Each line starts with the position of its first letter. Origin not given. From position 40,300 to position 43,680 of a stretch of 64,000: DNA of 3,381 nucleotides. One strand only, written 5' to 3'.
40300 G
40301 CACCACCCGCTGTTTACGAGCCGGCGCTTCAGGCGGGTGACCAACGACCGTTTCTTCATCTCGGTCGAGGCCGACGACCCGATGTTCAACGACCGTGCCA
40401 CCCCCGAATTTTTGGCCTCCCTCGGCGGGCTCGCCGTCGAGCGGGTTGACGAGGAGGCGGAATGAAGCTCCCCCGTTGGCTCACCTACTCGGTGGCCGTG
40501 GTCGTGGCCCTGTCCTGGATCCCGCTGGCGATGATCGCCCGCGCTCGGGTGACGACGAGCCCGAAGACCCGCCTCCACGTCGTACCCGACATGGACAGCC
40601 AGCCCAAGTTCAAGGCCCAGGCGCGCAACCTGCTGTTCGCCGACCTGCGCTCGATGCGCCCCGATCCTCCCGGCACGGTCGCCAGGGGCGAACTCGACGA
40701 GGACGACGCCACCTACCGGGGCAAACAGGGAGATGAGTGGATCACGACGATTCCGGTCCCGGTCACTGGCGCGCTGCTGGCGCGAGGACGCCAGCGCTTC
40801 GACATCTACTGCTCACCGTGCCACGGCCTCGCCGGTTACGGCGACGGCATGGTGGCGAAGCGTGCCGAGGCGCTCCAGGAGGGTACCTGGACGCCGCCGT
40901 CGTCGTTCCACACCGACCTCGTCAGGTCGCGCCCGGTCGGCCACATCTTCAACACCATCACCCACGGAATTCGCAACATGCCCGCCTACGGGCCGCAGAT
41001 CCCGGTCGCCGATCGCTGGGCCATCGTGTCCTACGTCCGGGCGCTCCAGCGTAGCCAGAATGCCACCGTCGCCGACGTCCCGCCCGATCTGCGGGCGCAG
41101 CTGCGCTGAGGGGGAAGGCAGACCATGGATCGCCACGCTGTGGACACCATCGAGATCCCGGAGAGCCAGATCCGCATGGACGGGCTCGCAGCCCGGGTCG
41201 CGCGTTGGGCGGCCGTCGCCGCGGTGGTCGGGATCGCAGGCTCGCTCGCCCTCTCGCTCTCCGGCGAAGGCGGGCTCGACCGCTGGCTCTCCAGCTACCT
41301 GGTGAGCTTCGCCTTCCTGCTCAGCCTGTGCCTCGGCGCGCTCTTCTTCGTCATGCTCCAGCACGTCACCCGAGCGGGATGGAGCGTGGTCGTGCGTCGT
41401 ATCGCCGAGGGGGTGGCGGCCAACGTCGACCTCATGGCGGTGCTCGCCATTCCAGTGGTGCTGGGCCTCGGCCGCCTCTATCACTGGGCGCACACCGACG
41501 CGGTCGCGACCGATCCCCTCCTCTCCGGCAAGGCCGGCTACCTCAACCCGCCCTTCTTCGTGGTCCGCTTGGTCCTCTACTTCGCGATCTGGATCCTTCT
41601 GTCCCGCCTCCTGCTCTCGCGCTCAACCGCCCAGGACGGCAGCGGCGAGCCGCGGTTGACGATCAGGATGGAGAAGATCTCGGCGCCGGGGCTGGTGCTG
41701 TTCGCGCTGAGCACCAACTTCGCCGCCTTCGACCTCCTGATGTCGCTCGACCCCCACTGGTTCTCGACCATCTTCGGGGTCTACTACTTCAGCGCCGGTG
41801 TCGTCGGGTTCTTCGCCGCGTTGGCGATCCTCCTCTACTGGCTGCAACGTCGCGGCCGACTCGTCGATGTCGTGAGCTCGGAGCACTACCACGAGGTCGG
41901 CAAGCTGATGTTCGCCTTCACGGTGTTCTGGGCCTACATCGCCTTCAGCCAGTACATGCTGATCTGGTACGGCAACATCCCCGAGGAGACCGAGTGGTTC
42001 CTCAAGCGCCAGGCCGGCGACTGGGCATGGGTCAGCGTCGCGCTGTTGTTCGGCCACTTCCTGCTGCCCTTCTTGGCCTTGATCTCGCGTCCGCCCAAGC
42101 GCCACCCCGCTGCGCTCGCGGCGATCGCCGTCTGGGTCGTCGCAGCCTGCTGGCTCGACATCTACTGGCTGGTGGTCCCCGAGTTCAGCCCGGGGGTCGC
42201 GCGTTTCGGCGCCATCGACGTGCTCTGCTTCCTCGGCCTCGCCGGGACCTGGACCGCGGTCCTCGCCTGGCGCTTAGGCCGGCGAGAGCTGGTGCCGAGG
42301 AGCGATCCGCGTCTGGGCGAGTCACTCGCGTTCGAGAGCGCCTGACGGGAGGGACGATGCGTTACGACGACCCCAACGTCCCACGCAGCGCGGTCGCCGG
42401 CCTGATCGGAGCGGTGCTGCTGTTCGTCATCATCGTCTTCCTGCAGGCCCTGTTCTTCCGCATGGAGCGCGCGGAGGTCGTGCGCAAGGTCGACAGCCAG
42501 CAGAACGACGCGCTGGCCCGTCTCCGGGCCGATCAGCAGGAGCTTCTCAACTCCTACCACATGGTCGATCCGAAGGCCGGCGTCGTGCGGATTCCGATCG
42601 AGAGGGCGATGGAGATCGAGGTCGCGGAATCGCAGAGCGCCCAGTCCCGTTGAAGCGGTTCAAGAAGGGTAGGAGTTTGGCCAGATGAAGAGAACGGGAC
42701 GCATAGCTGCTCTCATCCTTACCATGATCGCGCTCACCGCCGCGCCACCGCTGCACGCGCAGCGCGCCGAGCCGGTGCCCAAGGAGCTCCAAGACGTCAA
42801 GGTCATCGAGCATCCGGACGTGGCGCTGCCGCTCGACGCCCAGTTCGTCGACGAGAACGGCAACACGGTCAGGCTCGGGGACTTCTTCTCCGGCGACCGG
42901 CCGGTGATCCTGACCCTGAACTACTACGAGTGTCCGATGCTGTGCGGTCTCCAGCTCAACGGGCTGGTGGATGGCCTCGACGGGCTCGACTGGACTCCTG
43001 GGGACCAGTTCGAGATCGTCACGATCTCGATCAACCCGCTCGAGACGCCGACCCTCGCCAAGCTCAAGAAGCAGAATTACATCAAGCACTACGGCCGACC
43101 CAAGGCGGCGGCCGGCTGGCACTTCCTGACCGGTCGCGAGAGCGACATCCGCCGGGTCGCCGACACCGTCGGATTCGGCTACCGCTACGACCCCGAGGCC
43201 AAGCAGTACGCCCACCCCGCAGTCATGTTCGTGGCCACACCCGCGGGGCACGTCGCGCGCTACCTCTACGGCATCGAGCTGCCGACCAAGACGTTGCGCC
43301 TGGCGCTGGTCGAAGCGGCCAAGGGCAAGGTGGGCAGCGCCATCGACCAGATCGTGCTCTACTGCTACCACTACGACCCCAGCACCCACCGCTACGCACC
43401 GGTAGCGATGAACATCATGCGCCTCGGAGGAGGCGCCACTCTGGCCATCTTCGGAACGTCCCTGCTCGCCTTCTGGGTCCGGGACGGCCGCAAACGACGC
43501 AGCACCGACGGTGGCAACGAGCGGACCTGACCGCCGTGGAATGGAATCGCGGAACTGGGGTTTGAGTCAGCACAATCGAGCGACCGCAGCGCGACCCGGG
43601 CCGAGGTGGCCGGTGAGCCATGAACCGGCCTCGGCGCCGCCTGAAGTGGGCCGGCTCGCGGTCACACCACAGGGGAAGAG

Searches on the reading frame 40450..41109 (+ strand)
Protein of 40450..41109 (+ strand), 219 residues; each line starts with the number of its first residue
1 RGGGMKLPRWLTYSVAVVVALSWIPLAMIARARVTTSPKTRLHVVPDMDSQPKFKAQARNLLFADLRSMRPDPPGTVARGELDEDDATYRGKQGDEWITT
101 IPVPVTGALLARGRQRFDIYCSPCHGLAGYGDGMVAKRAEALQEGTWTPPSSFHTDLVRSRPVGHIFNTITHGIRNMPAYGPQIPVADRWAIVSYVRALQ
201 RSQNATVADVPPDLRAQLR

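Call 16: search_protein_families(library=pfam, proteins=[window:40450-41109:+], max_evalue=0.001)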
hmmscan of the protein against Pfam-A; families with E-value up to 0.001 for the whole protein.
window:40450-41109:+ (219 aa): 2 families
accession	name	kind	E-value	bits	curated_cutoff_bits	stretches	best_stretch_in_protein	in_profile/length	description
PF13442.11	Cytochrome_CBB3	-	2e-13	50.9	27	1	110-196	3-68/68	Cytochrome C oxidase, cbb3-type, subunit III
PF00034.26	Cytochrom_C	-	4.1e-06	28.4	21.3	1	111-199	2-89/90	Cytochrome c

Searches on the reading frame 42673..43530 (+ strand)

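Call 17: search_protein_families(library=pfam, proteins=[window:42673-43530:+], max_evalue=0.001)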
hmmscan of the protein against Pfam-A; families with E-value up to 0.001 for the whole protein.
window:42673-43530:+ (285 aa): 1 family
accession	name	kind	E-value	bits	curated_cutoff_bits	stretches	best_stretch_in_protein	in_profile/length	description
PF02630.20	SCO1-SenC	-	6.1e-09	36.4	22.8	1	57-193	5-133/134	SCO1/SenC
